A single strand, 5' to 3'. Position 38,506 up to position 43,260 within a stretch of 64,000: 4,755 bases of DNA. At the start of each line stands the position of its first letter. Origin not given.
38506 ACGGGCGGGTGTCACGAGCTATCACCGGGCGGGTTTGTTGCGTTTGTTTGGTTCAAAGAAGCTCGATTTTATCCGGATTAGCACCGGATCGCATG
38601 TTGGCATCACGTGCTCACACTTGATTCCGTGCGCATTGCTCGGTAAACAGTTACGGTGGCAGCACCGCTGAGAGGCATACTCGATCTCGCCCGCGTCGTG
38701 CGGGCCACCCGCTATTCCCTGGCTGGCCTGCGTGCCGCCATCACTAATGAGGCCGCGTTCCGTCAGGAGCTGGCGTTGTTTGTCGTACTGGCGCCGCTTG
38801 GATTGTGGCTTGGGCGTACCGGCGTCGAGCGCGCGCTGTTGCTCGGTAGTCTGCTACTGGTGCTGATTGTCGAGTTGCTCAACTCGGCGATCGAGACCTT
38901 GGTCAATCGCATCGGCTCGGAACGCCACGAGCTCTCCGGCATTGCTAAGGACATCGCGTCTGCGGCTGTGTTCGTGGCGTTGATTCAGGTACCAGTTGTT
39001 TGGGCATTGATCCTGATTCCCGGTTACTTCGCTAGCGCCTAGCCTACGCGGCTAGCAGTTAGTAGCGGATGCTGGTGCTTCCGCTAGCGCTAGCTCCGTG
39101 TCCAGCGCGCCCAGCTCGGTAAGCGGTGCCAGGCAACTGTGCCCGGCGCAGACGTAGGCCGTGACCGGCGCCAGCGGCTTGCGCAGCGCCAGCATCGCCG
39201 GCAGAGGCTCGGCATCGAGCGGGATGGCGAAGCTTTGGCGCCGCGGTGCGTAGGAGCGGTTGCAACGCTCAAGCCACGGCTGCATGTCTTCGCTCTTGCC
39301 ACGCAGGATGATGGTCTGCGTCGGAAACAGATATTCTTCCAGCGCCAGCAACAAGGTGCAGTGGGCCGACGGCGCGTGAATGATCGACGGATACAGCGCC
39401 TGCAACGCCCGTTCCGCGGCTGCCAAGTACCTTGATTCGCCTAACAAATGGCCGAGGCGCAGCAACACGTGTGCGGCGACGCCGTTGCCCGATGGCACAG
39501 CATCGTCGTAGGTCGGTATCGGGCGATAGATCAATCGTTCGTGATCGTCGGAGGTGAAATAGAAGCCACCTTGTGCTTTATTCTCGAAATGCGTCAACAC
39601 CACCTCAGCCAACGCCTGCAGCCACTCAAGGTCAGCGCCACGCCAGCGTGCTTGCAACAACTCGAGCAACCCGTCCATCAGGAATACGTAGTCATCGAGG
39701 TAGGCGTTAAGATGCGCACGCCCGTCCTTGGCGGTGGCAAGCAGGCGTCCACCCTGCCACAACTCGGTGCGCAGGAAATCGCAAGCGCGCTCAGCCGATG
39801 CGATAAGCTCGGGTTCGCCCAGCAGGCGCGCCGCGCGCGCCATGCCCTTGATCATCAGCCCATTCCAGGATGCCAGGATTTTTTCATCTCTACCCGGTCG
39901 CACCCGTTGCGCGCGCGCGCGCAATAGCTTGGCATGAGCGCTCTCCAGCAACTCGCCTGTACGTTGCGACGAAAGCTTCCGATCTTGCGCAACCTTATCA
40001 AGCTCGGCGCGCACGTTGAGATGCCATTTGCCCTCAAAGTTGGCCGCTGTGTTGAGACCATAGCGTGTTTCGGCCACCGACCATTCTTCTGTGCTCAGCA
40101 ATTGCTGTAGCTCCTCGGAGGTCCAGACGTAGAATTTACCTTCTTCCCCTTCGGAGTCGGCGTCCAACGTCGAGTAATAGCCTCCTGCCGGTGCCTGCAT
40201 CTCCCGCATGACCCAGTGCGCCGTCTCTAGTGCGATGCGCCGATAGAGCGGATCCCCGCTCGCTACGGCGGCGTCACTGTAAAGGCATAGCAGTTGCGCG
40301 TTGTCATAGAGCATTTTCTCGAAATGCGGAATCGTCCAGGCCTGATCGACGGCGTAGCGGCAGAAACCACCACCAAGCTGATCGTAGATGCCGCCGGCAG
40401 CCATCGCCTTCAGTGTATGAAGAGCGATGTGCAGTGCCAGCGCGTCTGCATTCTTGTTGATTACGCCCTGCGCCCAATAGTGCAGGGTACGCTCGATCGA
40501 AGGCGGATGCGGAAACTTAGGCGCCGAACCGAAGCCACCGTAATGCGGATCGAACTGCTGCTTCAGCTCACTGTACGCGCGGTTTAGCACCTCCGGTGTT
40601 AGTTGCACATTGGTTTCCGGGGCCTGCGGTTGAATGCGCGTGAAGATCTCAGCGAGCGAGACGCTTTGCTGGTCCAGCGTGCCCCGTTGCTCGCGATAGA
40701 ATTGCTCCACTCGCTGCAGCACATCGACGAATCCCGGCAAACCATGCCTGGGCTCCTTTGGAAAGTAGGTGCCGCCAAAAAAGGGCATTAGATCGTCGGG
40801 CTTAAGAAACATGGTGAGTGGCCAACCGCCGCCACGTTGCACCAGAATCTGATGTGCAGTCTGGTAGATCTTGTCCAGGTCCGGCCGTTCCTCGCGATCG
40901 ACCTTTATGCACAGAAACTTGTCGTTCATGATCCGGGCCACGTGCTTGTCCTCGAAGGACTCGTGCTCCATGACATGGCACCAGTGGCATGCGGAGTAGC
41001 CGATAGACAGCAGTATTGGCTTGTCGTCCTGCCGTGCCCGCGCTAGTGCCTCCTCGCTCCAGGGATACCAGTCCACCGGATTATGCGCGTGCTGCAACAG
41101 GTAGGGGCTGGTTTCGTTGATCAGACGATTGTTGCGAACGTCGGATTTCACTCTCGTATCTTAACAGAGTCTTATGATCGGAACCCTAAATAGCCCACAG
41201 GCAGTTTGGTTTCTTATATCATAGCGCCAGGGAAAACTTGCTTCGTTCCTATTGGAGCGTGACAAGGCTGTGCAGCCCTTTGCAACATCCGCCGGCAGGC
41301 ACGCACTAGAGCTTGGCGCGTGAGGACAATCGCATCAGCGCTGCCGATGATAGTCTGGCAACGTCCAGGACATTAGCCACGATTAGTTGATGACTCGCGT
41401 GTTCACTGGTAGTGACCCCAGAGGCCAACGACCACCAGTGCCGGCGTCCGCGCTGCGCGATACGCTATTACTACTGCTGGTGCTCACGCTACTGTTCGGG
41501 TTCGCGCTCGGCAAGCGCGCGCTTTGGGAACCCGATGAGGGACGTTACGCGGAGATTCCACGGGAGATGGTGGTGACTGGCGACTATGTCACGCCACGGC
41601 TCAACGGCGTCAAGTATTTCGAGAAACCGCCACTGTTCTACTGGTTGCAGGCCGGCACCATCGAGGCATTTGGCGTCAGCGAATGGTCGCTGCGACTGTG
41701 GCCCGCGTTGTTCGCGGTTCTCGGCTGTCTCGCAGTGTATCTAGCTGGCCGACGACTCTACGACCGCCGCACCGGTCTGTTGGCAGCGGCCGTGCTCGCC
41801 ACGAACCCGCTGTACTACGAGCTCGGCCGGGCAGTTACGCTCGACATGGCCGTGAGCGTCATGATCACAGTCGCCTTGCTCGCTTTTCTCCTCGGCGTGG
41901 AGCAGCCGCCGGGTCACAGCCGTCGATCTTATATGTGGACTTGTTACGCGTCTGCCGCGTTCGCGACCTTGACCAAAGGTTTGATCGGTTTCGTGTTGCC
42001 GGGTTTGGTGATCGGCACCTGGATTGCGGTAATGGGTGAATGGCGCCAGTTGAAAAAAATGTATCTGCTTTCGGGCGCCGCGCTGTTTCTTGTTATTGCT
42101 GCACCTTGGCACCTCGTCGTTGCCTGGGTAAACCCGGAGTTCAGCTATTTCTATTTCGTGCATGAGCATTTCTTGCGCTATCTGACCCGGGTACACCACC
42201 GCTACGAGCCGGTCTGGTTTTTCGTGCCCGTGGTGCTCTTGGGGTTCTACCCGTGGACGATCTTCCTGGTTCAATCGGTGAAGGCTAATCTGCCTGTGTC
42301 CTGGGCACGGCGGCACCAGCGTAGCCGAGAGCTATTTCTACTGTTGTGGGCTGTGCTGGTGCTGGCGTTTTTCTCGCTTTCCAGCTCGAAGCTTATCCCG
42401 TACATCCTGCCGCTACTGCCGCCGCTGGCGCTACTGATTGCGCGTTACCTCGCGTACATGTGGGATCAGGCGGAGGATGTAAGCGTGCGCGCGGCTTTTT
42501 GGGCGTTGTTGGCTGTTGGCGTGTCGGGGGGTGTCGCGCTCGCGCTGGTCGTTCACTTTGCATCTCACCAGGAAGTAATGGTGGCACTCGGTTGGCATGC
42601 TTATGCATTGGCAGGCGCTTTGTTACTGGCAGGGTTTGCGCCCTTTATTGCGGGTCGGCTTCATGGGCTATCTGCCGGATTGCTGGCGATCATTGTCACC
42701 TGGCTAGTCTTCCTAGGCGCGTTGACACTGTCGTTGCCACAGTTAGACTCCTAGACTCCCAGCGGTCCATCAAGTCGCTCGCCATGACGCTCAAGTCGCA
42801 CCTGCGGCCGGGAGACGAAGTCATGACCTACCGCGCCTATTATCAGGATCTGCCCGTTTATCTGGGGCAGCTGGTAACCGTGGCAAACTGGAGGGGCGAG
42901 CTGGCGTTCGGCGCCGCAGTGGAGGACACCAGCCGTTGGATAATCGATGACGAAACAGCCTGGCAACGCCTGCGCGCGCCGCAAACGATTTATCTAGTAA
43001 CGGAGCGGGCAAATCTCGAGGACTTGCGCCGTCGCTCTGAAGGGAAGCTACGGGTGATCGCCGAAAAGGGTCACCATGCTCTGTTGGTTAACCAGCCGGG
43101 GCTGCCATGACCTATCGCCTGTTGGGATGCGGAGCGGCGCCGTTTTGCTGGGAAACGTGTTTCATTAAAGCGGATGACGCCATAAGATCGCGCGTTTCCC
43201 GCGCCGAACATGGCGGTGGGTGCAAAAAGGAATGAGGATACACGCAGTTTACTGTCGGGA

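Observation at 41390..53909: Non-canonical aminoarabinose (arn/pmr-type) lipid A modification locus with four GT-C transferases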

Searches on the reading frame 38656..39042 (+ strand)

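Call 65: search_protein_families(library=pfam, proteins=[window:38656-39042:+], max_evalue=0.01)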
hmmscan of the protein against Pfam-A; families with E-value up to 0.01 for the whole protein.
window:38656-39042:+ (128 aa): 1 family
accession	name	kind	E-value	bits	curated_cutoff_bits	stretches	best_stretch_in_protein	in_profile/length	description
PF01219.24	DAGK_prokar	-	6.5e-34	116.3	22.3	1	19-120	1-102/102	Prokaryotic diacylglycerol kinase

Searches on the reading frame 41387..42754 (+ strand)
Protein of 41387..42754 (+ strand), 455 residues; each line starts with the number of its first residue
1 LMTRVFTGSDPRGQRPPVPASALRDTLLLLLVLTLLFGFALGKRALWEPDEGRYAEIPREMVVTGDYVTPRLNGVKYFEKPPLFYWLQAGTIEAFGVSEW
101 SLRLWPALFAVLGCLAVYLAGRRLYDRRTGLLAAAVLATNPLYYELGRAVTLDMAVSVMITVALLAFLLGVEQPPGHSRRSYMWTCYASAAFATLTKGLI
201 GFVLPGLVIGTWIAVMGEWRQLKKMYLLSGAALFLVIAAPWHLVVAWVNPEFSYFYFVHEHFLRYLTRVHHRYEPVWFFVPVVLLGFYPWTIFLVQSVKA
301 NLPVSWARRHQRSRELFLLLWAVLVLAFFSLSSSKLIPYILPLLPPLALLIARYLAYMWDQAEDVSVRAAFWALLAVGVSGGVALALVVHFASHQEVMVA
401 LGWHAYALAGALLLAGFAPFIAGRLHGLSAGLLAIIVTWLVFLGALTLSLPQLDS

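Call 3: search_protein_families(library=pfam, proteins=[window:41387-42754:+])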
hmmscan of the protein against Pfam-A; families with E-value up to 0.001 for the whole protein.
window:41387-42754:+ (455 aa): 2 families
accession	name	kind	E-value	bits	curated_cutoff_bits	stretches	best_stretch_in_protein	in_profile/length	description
PF13231.12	PMT_2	-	5.8e-23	82.3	26.1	1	80-241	2-157/160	Dolichyl-phosphate-mannose-protein mannosyltransferase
PF02366.24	PMT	-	2.4e-22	80.1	22.7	1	27-254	6-243/245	Dolichyl-phosphate-mannose-protein mannosyltransferase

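Call 4: search_protein_families(library=ncbifam, proteins=[window:41387-42754:+])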
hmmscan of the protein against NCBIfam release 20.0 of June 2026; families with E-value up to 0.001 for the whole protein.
window:41387-42754:+ (455 aa): 3 families
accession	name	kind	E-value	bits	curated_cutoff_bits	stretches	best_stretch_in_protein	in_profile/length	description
NF009784.2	PRK13279.1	equivalog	6.5e-68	229.6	567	1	24-404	5-382/539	lipid IV(A) 4-amino-4-deoxy-L-arabinosyltransferase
TIGR03663.1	TIGR03663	subfamily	5.9e-09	35.4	126.25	1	30-383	7-371/435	flippase activity-associated protein Agl23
TIGR04154.1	archaeo_STT3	subfamily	4.4e-05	22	450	1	102-214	98-206/831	oligosaccharyl transferase, archaeosortase A system-associated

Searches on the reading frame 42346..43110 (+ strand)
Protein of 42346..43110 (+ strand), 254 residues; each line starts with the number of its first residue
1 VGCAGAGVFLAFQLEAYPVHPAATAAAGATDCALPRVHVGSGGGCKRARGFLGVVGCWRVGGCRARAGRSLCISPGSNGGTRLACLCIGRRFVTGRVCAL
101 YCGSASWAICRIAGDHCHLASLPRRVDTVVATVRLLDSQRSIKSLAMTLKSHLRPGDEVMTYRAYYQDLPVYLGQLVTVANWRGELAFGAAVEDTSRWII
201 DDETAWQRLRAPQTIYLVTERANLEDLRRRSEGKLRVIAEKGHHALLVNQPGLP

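Call 3: search_protein_families(library=pfam, proteins=[window:42346-43110:+])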
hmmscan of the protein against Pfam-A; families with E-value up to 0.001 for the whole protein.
window:42346-43110:+ (254 aa): 1 family
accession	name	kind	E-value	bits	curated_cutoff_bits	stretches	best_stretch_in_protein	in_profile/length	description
PF18583.6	Arnt_C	-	6.5e-07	29.4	26.5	1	145-243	1-97/103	Aminoarabinose transferase C-terminal domain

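Call 4: search_protein_families(library=ncbifam, proteins=[window:42346-43110:+])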
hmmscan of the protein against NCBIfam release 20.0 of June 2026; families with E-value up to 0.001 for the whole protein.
window:42346-43110:+ (254 aa): 0 families
